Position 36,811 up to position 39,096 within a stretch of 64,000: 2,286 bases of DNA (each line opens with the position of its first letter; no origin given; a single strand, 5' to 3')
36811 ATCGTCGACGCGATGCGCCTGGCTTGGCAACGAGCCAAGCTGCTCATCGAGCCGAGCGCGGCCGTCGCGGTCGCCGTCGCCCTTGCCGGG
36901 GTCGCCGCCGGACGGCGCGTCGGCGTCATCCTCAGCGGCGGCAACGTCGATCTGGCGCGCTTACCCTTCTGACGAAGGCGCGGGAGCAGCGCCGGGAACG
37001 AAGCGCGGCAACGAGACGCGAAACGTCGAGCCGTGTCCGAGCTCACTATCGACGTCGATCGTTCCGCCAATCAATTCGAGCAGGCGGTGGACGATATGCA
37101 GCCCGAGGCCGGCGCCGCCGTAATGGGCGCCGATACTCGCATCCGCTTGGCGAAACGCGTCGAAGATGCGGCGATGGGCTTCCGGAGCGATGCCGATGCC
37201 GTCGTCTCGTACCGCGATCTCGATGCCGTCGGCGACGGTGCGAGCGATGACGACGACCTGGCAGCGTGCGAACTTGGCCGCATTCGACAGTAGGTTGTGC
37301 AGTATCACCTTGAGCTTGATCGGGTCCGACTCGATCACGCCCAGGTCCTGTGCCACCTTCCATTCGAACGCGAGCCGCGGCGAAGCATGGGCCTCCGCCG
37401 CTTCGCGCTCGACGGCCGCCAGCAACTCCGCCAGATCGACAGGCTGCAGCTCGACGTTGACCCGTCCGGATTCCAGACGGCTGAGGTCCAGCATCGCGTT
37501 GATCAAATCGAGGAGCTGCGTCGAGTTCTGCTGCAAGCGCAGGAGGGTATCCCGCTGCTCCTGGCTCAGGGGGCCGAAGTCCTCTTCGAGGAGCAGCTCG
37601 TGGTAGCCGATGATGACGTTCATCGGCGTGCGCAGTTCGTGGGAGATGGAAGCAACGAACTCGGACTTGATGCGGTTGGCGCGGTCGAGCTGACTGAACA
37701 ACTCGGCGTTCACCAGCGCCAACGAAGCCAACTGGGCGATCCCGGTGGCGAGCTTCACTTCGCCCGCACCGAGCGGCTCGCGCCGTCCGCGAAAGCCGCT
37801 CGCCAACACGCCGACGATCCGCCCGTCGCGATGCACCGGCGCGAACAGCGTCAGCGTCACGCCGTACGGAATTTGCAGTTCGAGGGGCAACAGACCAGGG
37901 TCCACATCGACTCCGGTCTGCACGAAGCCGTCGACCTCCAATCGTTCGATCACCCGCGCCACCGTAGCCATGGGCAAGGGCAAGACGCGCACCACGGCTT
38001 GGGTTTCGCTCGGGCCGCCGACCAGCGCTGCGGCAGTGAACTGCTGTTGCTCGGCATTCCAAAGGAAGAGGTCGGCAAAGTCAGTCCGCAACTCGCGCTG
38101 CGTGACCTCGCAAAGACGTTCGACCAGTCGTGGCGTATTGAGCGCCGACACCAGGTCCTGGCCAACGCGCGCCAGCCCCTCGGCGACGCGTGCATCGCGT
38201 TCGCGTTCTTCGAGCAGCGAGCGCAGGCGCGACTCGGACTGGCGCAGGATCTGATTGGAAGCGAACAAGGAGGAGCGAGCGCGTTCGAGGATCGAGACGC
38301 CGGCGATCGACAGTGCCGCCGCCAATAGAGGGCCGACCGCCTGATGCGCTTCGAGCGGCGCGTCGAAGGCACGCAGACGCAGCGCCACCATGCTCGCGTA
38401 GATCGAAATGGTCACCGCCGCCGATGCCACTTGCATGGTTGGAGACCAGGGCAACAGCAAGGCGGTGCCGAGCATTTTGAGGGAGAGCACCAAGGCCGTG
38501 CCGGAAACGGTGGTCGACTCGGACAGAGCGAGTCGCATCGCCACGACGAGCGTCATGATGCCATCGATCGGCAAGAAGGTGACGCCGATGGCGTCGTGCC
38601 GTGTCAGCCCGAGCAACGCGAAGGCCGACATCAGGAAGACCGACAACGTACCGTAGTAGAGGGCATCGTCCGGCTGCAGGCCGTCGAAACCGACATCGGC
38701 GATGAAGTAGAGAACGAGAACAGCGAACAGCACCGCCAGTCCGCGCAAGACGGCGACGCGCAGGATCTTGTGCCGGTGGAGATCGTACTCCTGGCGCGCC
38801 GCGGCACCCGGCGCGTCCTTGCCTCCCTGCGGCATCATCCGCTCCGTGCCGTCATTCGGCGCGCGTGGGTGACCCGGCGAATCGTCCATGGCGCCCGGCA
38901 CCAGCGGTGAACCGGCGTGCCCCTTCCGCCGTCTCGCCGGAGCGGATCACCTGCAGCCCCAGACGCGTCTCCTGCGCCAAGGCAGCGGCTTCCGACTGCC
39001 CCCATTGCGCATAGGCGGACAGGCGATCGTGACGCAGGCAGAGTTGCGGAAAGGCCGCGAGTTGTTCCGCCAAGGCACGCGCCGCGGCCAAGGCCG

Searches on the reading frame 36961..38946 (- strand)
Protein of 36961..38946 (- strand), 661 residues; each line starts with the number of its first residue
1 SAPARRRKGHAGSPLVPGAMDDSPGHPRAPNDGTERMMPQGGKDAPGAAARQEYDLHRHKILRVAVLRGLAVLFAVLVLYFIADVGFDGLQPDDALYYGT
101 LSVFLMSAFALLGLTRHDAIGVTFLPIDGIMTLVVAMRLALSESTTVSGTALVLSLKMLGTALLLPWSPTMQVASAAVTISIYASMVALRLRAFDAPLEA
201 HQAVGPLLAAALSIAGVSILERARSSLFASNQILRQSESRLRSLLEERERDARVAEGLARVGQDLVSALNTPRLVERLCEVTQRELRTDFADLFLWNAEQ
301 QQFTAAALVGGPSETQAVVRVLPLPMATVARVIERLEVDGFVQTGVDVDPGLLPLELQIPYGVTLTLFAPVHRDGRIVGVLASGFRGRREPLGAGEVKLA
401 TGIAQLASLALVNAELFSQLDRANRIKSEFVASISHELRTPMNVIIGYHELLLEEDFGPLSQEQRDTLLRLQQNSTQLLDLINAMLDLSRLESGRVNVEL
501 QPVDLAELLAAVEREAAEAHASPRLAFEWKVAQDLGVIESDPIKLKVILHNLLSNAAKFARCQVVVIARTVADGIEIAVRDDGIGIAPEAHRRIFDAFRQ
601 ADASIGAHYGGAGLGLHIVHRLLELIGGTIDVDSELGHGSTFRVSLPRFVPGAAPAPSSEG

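Call 54: search_protein_families(library=pfam, proteins=[window:36961-38946:-], max_evalue=0.00001)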
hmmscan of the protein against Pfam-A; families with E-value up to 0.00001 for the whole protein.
window:36961-38946:- (661 aa): 2 families
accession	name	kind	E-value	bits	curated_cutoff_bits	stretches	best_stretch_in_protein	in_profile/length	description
PF02518.31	HATPase_c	-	6.3e-25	88.2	26.4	1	541-647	2-108/111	Histidine kinase-, DNA gyrase B-, and HSP90-like ATPase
PF00512.31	HisKA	-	1.7e-20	73.3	26.9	1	427-494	2-66/66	His Kinase A (phospho-acceptor) domain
